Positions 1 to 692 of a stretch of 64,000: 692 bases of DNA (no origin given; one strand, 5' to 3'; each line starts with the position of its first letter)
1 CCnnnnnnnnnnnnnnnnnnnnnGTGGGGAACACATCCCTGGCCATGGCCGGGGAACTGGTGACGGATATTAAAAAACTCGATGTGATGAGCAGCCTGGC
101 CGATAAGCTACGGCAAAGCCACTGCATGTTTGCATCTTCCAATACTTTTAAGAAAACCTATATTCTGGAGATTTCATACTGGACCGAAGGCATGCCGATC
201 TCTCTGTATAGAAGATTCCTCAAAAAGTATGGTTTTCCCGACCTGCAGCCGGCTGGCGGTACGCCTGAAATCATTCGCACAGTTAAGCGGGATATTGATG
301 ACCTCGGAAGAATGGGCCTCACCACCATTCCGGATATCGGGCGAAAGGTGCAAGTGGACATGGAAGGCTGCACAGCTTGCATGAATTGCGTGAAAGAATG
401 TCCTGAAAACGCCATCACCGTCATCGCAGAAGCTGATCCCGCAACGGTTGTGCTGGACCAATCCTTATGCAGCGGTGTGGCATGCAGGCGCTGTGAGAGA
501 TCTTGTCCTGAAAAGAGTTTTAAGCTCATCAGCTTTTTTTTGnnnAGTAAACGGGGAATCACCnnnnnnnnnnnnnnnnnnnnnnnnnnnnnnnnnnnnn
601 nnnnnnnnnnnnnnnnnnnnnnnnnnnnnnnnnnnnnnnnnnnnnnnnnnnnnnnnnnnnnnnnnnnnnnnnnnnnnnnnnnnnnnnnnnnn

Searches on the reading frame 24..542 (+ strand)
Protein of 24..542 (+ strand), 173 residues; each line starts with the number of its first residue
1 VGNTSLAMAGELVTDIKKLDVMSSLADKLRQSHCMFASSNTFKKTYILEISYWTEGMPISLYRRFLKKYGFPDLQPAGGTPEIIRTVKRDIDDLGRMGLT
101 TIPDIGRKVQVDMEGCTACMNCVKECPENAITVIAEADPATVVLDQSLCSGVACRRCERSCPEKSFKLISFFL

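Call 74: search_protein_families(library=pfam, proteins=[window:24-542:+], max_evalue=0.00001)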
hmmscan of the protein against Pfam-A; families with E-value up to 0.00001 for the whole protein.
window:24-542:+ (173 aa): 8 families
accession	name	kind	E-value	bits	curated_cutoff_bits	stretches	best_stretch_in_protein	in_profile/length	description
PF00037.32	Fer4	-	6.2e-09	35.7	21.1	1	109-132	1-24/24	4Fe-4S binding domain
PF12837.12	Fer4_6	-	2.1e-08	34.2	25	0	108-131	1-24/24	4Fe-4S binding domain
PF12838.12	Fer4_7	-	3.5e-07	31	27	1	116-164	2-51/52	4Fe-4S dicluster domain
PF14574.11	RACo_C_ter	-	3.6e-07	30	27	1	1-57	200-254/261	C-terminal domain of RACo the ASKHA domain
PF13187.11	Fer4_9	-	6.6e-07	29.7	27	0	116-164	2-50/52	4Fe-4S dicluster domain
PF13183.11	Fer4_8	-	2.5e-06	28.4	27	0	102-129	46-67/68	4Fe-4S dicluster domain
PF14697.11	Fer4_21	-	6.3e-06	26.7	35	0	110-163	2-53/59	4Fe-4S dicluster domain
PF12797.12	Fer4_2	-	7.7e-06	26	24.5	0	108-128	2-22/22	4Fe-4S binding domain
